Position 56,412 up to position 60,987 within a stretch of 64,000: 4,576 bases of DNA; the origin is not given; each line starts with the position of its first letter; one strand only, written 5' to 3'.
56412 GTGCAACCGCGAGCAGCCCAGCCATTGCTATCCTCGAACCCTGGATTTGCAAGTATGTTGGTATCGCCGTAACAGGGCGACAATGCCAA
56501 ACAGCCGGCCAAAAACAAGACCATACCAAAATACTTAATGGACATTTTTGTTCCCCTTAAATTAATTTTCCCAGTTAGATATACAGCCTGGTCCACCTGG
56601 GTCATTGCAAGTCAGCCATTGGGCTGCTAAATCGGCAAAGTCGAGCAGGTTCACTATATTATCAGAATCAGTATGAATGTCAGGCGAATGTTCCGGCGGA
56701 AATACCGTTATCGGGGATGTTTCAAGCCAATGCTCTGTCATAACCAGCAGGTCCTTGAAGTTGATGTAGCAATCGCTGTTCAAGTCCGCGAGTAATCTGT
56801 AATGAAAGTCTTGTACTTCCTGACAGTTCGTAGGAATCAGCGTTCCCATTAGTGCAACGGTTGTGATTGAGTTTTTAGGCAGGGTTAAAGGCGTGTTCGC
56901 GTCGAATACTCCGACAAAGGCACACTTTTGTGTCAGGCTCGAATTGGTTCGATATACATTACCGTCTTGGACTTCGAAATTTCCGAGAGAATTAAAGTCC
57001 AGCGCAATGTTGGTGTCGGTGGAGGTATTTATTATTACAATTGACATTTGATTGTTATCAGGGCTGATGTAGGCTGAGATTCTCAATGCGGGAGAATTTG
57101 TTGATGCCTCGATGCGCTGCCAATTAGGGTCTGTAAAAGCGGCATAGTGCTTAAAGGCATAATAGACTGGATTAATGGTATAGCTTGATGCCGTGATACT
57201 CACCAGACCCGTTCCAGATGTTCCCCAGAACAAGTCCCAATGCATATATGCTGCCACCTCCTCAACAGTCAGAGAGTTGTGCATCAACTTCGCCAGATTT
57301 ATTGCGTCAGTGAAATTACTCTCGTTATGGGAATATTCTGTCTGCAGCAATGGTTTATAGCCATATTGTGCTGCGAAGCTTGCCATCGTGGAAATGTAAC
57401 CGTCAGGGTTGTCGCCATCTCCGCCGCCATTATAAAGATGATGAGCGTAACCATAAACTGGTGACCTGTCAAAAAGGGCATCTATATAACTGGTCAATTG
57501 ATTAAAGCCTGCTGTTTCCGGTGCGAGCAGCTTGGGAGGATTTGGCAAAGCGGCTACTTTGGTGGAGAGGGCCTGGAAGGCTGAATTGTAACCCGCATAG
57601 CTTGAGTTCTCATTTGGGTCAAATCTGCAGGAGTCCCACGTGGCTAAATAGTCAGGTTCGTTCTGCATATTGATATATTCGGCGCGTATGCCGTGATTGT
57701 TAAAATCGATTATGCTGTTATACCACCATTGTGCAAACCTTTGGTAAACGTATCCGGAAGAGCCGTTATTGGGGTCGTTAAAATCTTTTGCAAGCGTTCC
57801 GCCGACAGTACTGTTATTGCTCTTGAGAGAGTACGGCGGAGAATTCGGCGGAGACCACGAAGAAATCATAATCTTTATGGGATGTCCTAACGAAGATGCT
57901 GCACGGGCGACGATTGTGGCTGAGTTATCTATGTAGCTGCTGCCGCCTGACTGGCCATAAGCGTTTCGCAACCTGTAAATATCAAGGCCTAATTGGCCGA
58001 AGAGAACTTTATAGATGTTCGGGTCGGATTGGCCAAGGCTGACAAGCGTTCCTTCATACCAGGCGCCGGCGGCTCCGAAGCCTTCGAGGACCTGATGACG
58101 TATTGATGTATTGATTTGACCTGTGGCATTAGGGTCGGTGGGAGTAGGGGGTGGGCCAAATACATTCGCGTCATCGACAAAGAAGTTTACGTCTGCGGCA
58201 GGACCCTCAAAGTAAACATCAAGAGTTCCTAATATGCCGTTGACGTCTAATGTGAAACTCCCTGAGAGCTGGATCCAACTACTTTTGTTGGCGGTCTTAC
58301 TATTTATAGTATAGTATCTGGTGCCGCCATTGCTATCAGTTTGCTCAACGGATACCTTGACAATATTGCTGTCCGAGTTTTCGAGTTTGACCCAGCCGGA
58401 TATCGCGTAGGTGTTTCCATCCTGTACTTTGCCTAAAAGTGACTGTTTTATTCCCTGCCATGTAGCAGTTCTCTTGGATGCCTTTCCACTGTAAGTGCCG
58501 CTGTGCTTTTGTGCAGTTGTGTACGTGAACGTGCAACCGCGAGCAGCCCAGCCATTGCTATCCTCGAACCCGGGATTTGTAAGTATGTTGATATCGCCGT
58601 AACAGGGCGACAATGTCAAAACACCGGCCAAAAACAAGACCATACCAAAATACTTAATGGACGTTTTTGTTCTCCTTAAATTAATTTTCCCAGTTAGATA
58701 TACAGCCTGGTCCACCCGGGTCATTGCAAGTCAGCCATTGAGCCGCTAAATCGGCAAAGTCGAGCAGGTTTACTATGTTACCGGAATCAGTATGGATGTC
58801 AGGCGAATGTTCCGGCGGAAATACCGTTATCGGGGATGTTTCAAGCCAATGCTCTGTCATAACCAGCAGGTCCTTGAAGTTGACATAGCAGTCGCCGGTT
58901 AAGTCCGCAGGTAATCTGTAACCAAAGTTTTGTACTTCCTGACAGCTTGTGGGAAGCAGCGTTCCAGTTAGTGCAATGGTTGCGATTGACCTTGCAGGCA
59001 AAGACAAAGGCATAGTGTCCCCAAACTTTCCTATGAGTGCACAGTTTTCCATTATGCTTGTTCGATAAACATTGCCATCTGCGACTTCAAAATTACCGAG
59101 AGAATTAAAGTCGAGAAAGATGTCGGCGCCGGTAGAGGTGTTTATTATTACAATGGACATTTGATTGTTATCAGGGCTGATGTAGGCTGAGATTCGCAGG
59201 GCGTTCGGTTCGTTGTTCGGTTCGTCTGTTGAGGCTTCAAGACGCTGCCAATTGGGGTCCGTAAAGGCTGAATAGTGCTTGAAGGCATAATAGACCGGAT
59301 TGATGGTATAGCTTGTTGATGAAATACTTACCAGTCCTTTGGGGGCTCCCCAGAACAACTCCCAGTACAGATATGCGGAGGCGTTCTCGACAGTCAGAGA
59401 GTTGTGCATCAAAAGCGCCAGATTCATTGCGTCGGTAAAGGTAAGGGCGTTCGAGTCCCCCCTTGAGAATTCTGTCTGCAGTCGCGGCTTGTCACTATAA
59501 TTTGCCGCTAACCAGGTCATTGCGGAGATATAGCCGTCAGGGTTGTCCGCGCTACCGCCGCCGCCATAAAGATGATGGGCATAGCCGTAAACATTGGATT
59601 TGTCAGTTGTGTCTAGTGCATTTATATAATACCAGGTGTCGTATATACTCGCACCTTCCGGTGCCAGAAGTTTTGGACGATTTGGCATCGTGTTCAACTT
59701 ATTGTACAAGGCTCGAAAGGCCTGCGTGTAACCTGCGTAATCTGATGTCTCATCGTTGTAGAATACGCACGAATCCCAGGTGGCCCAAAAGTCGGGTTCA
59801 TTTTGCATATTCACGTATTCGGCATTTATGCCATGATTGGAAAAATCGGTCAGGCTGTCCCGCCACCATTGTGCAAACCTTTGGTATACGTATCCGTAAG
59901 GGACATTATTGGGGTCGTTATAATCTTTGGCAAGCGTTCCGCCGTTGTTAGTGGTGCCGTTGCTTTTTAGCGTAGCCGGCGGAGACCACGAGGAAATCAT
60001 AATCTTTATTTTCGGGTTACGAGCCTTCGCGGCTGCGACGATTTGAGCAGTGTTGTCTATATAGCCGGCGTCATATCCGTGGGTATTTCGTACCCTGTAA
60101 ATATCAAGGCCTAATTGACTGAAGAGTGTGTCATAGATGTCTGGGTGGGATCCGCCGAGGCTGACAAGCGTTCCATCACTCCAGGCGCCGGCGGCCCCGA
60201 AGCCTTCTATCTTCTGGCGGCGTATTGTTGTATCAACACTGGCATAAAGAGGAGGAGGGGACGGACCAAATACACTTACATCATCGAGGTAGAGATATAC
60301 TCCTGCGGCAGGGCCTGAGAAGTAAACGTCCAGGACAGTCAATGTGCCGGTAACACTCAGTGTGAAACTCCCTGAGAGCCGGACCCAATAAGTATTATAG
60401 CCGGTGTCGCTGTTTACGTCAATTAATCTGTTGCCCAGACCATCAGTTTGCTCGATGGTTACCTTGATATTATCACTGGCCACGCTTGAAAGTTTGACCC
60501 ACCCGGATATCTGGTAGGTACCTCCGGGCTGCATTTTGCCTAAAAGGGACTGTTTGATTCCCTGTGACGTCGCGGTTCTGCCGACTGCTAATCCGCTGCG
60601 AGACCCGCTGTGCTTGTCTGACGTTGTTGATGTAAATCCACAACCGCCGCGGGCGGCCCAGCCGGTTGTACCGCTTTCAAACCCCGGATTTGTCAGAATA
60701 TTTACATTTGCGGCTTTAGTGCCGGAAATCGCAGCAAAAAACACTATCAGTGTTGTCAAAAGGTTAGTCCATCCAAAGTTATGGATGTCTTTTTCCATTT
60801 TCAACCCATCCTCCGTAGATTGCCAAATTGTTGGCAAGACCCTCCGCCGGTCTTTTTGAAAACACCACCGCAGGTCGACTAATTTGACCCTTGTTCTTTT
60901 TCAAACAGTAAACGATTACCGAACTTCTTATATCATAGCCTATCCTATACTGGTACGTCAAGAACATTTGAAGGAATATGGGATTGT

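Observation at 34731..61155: Five-site LacI-type operator regulon linking PEP-CTERM proteins, a LamG protein, the GH30/GH10 array and the regulator itself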

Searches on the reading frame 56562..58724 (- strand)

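Call 10: search_protein_families(library=pfam, proteins=[window:56562-58724:-], max_evalue=0.001)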
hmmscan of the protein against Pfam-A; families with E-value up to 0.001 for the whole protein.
window:56562-58724:- (720 aa): 2 families
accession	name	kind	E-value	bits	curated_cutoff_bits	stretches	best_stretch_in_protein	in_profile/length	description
PF02018.23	CBM_4_9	-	1.9e-26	93.5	25.9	1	46-176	2-134/136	Carbohydrate binding domain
PF17189.10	Glyco_hydro_30C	-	0.00099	19.6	22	1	536-623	3-65/65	Glycosyl hydrolase family 30 beta sandwich domain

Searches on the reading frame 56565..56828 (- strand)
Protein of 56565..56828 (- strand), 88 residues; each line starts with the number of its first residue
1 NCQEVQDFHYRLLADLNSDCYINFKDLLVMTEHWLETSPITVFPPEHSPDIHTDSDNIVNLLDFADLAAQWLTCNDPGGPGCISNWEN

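Call 71: search_protein_families(library=pfam, proteins=[window:56565-56828:-], max_evalue=10)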
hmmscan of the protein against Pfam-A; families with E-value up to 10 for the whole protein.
seq(88 aa): 2 families
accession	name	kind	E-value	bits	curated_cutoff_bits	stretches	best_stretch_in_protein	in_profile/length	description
PF00404.24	Dockerin_1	-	0.008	16.8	22.9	1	14-40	2-27/57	Dockerin type I domain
PF00036.39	EF-hand_1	-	0.2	11.7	25.4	1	13-30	8-25/29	EF hand domain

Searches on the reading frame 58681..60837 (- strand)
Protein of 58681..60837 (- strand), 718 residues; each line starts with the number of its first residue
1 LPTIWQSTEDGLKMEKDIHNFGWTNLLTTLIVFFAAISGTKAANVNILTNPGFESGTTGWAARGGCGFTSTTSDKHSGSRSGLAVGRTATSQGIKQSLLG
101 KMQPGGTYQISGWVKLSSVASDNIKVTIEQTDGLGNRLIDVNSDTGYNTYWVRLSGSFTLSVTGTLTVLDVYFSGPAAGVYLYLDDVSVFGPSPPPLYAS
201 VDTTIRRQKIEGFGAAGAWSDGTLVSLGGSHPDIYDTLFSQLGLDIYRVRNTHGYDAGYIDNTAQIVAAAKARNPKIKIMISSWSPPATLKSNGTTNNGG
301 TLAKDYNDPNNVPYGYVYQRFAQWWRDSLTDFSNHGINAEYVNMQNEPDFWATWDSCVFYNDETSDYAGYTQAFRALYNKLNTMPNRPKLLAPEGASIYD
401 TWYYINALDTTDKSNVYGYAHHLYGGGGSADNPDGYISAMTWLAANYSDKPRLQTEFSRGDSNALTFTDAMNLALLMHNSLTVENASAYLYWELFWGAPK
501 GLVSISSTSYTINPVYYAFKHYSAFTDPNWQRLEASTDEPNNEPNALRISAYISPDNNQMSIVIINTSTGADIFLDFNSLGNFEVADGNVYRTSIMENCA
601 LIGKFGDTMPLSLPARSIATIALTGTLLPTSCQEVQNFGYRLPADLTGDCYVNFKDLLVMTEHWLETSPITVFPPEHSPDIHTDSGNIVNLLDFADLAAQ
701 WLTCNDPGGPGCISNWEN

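Call 10: search_protein_families(library=pfam, proteins=[window:58681-60837:-], max_evalue=0.001)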
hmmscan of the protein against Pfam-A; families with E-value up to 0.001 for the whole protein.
window:58681-60837:- (718 aa): 2 families
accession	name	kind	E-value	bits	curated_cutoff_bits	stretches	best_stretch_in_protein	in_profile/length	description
PF02018.23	CBM_4_9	-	7.9e-24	85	25.9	1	46-177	2-134/136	Carbohydrate binding domain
PF17189.10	Glyco_hydro_30C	-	0.00089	19.8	22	0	532-621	4-65/65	Glycosyl hydrolase family 30 beta sandwich domain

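Call 35: search_protein_families(library=ncbifam, proteins=[window:58681-60837:-], max_evalue=0.01)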
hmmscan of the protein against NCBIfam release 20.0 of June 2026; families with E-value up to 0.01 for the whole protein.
window:58681-60837:- (718 aa): 3 families
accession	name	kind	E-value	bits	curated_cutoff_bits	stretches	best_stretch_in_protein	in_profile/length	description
NF052434.1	Mep72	equivalog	3.2e-17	62.3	645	1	45-187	431-573/573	biofilm-associated metzincin protease Mep72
NF052681.1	EndoxylXynCBac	equivalog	4.1e-14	52.6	650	1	199-621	9-391/395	glucuronoarabinoxylan endo-1,4-beta-xylanase XynC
NF053856.1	Nd1_6BtaGucnBT3312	equivalog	1.3e-05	24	700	1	272-569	158-455/483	endo-1,6-beta-glucanase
